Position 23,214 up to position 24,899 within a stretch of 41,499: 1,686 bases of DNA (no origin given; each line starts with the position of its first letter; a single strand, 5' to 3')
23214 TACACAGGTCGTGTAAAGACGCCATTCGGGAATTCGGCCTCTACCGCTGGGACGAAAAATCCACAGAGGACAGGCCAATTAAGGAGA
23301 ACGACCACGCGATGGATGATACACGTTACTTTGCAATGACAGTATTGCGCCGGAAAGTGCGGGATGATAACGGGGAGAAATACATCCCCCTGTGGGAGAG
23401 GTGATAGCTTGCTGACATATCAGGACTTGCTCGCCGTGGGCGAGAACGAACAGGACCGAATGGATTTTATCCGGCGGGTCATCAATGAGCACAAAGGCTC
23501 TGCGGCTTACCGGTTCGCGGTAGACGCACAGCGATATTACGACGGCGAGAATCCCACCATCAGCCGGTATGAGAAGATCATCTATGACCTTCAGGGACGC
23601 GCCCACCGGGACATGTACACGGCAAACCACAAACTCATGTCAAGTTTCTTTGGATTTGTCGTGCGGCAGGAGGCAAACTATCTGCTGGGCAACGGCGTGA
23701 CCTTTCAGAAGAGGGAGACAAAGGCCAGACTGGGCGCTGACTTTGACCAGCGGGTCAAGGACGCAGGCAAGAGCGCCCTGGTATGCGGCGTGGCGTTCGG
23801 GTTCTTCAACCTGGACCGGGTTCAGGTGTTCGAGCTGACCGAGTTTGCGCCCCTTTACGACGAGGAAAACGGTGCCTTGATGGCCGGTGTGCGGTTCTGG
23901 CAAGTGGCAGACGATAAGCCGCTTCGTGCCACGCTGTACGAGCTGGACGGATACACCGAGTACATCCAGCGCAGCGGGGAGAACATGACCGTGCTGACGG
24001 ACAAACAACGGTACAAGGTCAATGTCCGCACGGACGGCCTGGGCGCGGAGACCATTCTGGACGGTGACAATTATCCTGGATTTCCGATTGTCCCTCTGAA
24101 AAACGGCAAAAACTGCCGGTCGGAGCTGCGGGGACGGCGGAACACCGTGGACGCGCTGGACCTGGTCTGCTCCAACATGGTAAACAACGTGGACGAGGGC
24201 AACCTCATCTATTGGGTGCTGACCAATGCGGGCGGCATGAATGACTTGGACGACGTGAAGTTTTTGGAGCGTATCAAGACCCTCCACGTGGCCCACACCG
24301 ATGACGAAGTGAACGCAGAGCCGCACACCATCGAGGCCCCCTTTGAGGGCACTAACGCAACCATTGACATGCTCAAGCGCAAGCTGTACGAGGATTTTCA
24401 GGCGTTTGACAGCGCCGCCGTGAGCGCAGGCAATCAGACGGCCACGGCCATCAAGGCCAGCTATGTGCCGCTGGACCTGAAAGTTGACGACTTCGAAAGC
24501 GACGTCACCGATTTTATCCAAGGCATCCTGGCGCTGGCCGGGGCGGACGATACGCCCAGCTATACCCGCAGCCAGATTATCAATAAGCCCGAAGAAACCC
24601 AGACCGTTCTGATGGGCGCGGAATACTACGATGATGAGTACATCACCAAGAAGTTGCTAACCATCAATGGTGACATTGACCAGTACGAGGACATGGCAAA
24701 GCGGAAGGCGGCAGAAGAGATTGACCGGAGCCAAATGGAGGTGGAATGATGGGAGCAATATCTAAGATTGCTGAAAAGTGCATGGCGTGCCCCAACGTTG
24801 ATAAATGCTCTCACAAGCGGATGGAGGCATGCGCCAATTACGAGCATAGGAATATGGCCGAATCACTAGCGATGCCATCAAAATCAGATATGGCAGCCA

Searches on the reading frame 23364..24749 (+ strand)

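Call 72: search_protein_families(library=phrogs, proteins=[window:23364-24749:+], max_evalue=0.00001)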
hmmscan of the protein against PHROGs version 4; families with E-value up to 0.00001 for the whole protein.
window:23364-24749:+ (461 aa): 1 family
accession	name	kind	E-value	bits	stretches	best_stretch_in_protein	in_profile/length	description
phrog_64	-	head and packaging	6.8e-46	157.8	1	27-392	70-424/547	portal protein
